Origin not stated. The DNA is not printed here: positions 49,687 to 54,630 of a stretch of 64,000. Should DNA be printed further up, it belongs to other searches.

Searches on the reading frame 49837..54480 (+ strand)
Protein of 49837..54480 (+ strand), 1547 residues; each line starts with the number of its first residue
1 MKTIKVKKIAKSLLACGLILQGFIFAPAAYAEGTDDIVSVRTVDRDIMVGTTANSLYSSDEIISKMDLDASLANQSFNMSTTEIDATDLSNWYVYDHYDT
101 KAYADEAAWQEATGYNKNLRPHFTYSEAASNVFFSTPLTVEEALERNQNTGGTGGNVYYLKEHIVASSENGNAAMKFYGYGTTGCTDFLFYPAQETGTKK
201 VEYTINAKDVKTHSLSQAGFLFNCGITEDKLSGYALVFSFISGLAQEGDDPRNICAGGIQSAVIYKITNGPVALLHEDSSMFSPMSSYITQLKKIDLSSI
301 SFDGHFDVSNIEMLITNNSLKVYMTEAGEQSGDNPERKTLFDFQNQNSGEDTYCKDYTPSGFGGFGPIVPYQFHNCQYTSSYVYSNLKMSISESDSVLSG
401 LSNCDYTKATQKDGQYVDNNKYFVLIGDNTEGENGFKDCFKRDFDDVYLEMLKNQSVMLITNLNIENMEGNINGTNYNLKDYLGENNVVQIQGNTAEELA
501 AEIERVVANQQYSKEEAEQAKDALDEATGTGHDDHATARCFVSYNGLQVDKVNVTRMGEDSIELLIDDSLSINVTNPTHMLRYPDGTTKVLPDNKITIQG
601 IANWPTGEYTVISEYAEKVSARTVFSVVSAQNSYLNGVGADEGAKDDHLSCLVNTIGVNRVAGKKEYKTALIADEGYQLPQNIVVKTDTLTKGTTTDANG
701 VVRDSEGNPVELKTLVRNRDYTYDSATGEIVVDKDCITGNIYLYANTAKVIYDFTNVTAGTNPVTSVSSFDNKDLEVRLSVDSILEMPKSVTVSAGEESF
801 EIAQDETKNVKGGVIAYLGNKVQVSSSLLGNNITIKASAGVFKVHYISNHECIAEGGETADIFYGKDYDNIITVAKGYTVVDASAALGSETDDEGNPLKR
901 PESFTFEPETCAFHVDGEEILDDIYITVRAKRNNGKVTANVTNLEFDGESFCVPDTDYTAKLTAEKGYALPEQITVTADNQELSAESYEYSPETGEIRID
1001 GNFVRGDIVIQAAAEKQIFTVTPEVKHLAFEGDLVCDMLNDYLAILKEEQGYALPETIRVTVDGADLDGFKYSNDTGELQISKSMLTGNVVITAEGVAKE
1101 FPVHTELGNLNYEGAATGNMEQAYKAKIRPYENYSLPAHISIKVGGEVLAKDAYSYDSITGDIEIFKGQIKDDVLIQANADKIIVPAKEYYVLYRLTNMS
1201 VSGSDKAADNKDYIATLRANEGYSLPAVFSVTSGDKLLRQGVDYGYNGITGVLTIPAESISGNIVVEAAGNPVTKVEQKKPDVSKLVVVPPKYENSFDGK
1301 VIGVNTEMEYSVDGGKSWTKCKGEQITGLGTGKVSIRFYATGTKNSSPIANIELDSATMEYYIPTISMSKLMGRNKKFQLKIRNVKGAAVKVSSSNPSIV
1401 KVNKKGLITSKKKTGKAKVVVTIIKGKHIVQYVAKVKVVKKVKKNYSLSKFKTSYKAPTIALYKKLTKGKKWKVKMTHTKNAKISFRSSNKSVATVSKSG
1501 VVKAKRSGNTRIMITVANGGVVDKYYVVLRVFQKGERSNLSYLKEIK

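Call 36: search_protein_families(library=pfam, proteins=[window:49837-54480:+])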
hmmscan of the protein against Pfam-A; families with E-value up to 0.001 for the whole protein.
window:49837-54480:+ (1547 aa): 1 family
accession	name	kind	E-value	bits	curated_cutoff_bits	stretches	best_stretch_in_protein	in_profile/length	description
PF02368.24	Big_2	-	1.1e-07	32.1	22.8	1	1474-1519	26-71/79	Bacterial Ig-like domain (group 2)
